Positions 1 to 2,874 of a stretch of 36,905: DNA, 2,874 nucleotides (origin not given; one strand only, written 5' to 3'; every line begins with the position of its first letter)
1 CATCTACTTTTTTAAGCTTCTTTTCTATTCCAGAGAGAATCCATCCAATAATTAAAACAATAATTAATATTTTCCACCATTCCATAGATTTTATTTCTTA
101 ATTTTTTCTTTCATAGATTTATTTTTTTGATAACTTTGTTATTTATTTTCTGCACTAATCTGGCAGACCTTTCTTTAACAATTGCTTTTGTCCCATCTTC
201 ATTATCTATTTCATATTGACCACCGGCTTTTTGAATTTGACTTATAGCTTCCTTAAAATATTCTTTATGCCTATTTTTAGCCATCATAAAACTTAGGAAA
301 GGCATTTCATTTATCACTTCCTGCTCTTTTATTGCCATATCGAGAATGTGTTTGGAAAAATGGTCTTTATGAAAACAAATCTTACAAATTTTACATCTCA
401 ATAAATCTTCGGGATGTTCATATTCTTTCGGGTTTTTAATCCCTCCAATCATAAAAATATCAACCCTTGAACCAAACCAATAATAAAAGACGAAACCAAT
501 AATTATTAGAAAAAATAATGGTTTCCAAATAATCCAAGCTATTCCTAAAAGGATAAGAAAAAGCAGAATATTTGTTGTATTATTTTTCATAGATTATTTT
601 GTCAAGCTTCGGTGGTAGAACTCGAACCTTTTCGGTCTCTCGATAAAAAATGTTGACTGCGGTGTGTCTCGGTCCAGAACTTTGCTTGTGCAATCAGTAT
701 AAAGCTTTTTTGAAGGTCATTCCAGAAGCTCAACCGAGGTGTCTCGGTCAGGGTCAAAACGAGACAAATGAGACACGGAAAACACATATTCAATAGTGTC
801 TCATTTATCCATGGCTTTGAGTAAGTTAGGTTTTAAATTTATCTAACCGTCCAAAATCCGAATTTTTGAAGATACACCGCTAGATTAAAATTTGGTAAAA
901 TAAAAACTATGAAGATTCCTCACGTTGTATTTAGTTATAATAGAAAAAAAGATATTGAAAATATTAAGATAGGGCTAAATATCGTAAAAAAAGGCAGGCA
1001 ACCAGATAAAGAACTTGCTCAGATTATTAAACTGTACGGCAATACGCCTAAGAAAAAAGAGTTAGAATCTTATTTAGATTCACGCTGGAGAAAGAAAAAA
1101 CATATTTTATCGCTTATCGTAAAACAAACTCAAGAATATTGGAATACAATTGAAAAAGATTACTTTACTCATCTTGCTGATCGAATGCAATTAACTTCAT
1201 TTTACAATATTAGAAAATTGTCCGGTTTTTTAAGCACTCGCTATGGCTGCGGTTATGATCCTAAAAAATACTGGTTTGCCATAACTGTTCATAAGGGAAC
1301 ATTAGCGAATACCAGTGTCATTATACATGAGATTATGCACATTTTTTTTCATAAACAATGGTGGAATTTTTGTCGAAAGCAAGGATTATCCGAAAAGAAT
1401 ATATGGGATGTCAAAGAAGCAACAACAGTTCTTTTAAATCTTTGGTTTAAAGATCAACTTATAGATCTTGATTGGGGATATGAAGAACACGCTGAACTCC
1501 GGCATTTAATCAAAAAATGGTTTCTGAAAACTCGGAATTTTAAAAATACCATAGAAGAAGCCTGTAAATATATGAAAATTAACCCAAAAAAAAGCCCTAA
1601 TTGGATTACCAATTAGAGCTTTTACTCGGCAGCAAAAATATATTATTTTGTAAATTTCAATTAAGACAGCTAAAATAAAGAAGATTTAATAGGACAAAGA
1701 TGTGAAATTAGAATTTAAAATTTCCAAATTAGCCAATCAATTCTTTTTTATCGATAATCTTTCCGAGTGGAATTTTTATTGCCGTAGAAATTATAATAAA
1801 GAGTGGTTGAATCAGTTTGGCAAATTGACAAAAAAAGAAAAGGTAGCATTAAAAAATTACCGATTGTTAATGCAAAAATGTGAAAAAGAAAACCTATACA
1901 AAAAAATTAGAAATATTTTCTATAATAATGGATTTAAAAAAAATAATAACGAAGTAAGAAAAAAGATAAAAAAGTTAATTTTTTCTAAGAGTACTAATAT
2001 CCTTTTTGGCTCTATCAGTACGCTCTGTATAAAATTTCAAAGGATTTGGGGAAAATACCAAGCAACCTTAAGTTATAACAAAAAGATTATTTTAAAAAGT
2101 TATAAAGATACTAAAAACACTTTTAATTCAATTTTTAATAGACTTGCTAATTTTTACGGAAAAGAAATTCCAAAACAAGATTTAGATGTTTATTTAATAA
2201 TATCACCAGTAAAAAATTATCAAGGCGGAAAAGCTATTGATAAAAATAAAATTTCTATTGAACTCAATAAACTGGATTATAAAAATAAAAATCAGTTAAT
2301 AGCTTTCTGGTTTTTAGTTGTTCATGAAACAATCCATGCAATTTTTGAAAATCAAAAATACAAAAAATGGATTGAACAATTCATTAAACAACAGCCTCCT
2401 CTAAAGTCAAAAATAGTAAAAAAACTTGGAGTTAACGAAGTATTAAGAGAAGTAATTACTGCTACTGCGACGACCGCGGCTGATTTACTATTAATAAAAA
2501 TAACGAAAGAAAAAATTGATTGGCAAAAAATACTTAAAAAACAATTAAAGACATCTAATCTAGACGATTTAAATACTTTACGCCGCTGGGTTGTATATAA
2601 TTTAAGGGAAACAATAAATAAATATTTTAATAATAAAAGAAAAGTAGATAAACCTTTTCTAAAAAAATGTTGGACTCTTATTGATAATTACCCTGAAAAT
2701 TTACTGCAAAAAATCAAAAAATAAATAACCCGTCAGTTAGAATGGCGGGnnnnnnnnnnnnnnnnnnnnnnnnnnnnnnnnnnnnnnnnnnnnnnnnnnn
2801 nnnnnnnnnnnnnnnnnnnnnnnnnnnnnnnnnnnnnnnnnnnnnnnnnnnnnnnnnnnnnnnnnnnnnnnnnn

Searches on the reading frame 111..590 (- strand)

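Call 25: search_protein_families(library=pfam, proteins=[window:111-590:-], max_evalue=0.1)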
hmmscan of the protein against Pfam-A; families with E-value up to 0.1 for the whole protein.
window:111-590:- (159 aa): 1 family
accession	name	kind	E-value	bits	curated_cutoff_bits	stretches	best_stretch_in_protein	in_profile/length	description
PF13423.12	UCH_1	-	0.035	14.2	22.2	1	80-157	31-110/317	Ubiquitin carboxyl-terminal hydrolase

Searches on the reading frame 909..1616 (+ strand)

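Call 25: search_protein_families(library=pfam, proteins=[window:909-1616:+], max_evalue=0.1)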
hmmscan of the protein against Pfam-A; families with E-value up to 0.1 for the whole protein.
window:909-1616:+ (235 aa): 2 families
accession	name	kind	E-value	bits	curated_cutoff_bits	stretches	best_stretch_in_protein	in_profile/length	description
PF08439.15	Peptidase_M3_N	-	0.047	14.3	25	0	38-68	9-39/70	Oligopeptidase F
PF12008.13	EcoR124_C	-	0.071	13.1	23.1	0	192-228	188-224/260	Type I restriction and modification enzyme - subunit R C terminal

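Call 30: search_protein_families(library=ncbifam, proteins=[window:909-1616:+], max_evalue=0.1)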
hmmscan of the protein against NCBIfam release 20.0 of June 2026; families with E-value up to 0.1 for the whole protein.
window:909-1616:+ (235 aa): 0 families

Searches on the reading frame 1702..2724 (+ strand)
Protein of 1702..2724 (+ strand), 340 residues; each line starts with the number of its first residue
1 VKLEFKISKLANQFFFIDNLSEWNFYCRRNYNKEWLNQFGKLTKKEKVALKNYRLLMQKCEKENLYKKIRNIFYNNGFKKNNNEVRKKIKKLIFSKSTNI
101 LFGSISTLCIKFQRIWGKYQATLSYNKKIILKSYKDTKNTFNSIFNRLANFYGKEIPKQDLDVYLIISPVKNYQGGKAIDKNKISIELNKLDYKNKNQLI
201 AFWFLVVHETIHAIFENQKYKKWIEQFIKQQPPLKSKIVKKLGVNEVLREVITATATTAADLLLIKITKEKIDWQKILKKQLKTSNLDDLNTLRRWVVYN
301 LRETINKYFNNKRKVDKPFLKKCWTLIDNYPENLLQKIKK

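Call 25: search_protein_families(library=pfam, proteins=[window:1702-2724:+], max_evalue=0.1)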
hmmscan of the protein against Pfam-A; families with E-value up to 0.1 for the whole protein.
window:1702-2724:+ (340 aa): 1 family
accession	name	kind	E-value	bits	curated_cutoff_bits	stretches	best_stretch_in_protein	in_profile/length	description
PF17924.6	TetR_C_19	-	0.055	14.3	26.8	0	275-315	59-99/117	Tetracyclin repressor-like, C-terminal domain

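Call 30: search_protein_families(library=ncbifam, proteins=[window:1702-2724:+], max_evalue=0.1)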
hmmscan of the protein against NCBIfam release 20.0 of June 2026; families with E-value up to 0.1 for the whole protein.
window:1702-2724:+ (340 aa): 0 families

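Call 31: find_homologous_proteins(query=window:1702-2724:+)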
Query window:1702-2724:+ (340 aa): 6 proteins with E <= 0.001 among 6815 candidates.
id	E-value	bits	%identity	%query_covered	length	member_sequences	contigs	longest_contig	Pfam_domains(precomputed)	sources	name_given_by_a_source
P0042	2.1e-216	736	100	100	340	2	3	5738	-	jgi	-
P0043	2.8e-177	607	83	100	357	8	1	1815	-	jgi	-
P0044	6.4e-140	484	67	100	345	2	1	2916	-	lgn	-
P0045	2.2e-67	246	45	96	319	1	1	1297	-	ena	-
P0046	3.5e-22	97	28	96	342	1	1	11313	-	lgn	-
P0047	9.7e-15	73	33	64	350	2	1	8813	-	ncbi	ncbi:MAG: hypothetical protein AB1465_05970 [Patescibacteria group bacterium]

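Call 57: predict_structure(alignment_id=A4)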
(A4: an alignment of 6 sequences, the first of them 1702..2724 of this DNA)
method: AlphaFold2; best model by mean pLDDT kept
length: 340 residues; sequences in the alignment: 6
mean_pLDDT: 84.8   pTM: 0.83
mean pLDDT of the five models: 84.8, 81.5, 81.2, 78.7, 70.8
residues with pLDDT >= 90: 115; 70-90: 192; 50-70: 30; < 50: 3
segments of 3 or more residues with pLDDT < 50: 77-79
pLDDT, mean of each block of 10 residues (from residue 1): 89 91 71 86 96 93 87 70 85 94 94 91 94 88 86 73 90 81 89 85 87 69 82 85 84 87 84 76 78 87 92 90 89 59
secondary structure, 60 per line:
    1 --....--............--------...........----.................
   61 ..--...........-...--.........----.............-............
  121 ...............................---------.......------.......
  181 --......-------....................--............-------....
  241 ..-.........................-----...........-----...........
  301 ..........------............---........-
elements in order: E3-6 H9-20 H29-39 H44-62 H65-75 H82-90 H95-107 H109-151 E161-167 E174-180 E183-188 H196-215 H218-229 H237-242 H244-268 H274-284 H290-310 H317-328 H332-339

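Call 58: search_protein_representatives(alignment_id=A4)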
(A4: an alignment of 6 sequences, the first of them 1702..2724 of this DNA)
Query: 6 sequences, 340 profile positions. Proteins with E-value up to 0.001 (for the whole library): 533; up to 1e-10: 363; up to 1e-30: 151. The best 150 are listed.
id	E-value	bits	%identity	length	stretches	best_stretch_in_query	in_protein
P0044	1.5e-149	514.6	-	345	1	1-340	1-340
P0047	1.3e-126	439.3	-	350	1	1-335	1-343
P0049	3.5e-96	339.2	-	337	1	1-339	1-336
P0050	2.6e-93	329.7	-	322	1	1-328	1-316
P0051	2.3e-73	264.2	-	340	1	1-329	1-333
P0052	3.6e-72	260.3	-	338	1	3-330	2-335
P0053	4.1e-72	260.0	-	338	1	1-330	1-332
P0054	4.5e-72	259.9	-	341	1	1-332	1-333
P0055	1.2e-69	251.9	-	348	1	1-330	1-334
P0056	1.0e-67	245.6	-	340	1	1-329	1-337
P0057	4.7e-64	233.6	-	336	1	2-330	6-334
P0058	9.3e-64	232.6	-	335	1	1-329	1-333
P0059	2.9e-63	230.9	-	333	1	1-328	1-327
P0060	1.3e-62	228.9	-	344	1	1-334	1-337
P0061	2.5e-62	227.9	-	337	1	2-332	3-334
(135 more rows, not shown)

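Call 61: fold_search(model_id=the predicted structure, library=pdb)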
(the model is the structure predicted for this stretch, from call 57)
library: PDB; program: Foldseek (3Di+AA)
matches with E <= 10: 84; with E <= 0.001: 0
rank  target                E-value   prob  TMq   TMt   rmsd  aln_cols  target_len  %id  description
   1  5e3x                  9.2e-01  0.07  0.17  0.13  21.9       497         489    9  Crystal structure of thermostable Carboxypeptidase (FisCP) from Fervidobacterium Islandicum AW-1 (released 2016-02-10)
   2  5giv_B                1.5e+00  0.04  0.15  0.12  23.1       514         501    7  Crystal structure of M32 carboxypeptidase from Deinococcus radiodurans R1 (released 2017-07-12)
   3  3hq2_A                1.6e+00  0.06  0.17  0.13  23.5       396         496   14  BsuCP Crystal Structure (released 2009-06-30)
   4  7v9p_A                1.7e+00  0.25  0.26  0.12   8.7       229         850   11  Crystal structure of the lanthipeptide zinc-metallopeptidase EryP from saccharopolyspora erythraea in intermediate sta (released 2022-05-11)
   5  1z1w                  1.7e+00  0.33  0.29  0.15   8.3       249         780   10  Crystal structures of the tricorn interacting facor F3 from Thermoplasma acidophilum, a zinc aminopeptidase in three dif (released 2005-05-31)
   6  3hq2_B                1.9e+00  0.06  0.20  0.15  21.5       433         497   14  BsuCP Crystal Structure (released 2009-06-30)
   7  5giv_A                2.3e+00  0.06  0.19  0.14  24.0       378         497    9  Crystal structure of M32 carboxypeptidase from Deinococcus radiodurans R1 (released 2017-07-12)
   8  8t1h_A                2.5e+00  0.03  0.12  0.08  21.5       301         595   14  Cryo-EM structure of a full-length, native Drp1 dimer (released 2024-02-21)
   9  8kc7_B                2.5e+00  0.02  0.11  0.08  27.3       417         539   13  Rpd3S histone deacetylase complex (released 2023-09-13)
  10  5giv_C                2.6e+00  0.04  0.18  0.14  23.7       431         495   10  Crystal structure of M32 carboxypeptidase from Deinococcus radiodurans R1 (released 2017-07-12)
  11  5mx5_E                3.3e+00  0.03  0.11  0.14  22.5       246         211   13  Mouse PA28alpha-beta (released 2017-09-13)
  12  7a0g_EEE              3.4e+00  0.02  0.10  0.10  30.8       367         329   10  Structure of the SmhB pore of the tripartite alpha-pore forming toxin, Smh, from Serratia marcescens. (released 2021-03-31)
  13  5dll                  3.6e+00  0.14  0.28  0.14   9.3       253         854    8  Aminopeptidase N (pepN) from Francisella tularensis subsp. tularensis SCHU S4 (released 2015-09-16)
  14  5xw7_D                3.6e+00  0.02  0.10  0.13  20.8       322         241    9  Crystal structure of the flexible tandem repeat domain of bacterial cellulose synthase subunit C (released 2017-11-01)
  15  7wvu_R                3.7e+00  0.02  0.12  0.13  21.4       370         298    9  Cryo-EM structure of the human formyl peptide receptor 1 in complex with fMLF and Gi1 (released 2022-04-13)
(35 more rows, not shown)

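Call 62: find_encoding_contigs(protein=P0047, flank=4000, max_places=2)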
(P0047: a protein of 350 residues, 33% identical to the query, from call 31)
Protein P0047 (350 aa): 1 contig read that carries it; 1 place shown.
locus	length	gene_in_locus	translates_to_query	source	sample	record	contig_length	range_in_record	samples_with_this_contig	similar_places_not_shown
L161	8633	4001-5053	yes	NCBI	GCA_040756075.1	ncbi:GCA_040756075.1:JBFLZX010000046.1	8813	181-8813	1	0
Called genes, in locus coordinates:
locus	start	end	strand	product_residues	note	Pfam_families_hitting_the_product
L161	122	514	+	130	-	-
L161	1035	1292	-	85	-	-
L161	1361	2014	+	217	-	PF13485:Peptidase_MA_2 (weak)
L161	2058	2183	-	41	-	-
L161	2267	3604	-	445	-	PF04055:Radical_SAM, PF13353:Fer4_12 (weak), PF13186:SPASM (weak)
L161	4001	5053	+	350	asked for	-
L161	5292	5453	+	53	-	-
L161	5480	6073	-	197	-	PF09825:BPL_N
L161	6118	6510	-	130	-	PF13186:SPASM (weak)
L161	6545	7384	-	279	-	PF04055:Radical_SAM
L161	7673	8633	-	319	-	PF00005:ABC_tran, PF02463:SMC_N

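Call 63: find_encoding_contigs(protein=P0046, flank=4000, max_places=2)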
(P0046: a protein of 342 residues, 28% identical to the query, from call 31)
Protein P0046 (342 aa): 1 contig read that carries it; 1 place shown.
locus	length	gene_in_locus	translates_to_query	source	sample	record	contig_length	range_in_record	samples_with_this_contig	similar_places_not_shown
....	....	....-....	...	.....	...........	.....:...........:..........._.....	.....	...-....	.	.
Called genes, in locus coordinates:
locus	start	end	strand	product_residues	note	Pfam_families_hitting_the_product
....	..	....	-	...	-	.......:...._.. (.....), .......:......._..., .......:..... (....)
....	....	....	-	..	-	-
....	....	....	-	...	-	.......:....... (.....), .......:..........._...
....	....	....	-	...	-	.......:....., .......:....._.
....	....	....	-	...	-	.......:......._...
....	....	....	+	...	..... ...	-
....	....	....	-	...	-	-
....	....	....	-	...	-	-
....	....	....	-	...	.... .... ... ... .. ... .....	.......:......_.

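Call 89: search_solved_structures(query=A5, max_evalue=10)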
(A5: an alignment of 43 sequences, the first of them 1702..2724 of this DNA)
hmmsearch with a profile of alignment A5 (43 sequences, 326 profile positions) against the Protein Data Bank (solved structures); distinct sequences matched with E-value up to 10: 6.
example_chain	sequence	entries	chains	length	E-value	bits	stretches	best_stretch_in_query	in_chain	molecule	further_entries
3hq2_A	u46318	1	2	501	0.13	14.7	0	31-142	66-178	Bacillus subtilis M32 carboxypeptidase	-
9urd_A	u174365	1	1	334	0.24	13.8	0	181-223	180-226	Substrate import-associated zinc metallohydrolase lipoprotein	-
4jiu_A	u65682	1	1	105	0.33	13.4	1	170-214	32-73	Proabylysin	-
5xbn_A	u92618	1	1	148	0.65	12.4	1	123-222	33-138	Wss1p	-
9cte_A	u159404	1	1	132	1.1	11.7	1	42-130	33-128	De novo protein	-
6gsz_A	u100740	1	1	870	1.7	11.1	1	18-50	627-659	Alpha-L-rhamnosidase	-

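Call 90: search_protein_families(library=pfam, alignment_id=A5, max_evalue=0.1)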
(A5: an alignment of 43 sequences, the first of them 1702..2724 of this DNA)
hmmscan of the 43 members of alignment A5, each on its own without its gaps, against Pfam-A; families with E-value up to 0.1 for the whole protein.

A. member 1, window:1702-2724:+ (340 aa): 1 family
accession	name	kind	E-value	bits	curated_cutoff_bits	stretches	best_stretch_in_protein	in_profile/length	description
PF17924.6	TetR_C_19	-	0.055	14.3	26.8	0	275-315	59-99/117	Tetracyclin repressor-like, C-terminal domain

B. families by the number of members that match (of 43 scanned): 22 families
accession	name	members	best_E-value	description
PF10263.15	SprT-like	6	0.0015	SprT-like family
PF13688.12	Reprolysin_5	2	0.0065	Metallo-peptidase family M12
PF10026.15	DUF2268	2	0.019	Predicted Zn-dependent protease (DUF2268)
PF23116.1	HHD_RTEL1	2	0.042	RTEL1, HHD domain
PF24454.1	DUF7570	1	0.00095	Family of unknown function (DUF7570)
PF21384.2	Cas3_I-F_Cas2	1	0.0042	CRISPR-associated nuclease/helicase Cas3, I-F/YPEST, Cas2 domain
PF23875.1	DUF7229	1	0.0081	Domain of unknown function (DUF7229)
PF15187.11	Augurin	1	0.0091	Oesophageal cancer-related gene 4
PF21912.2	Glyco_transf_99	1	0.012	Glycosyltransferase 99 family N-terminal domain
PF04450.18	BSP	1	0.015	Peptidase of plants and bacteria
PF23296.1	DUF7079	1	0.021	Domain of unknown function (DUF7079)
PF05235.19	CHAD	1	0.024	CHAD domain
PF09171.15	AGOG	1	0.027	N-glycosylase/DNA lyase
PF02163.28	Peptidase_M50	1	0.028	Peptidase family M50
PF15933.10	RnlB_antitoxin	1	0.031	Antitoxin to bacterial toxin RNase LS or RnlA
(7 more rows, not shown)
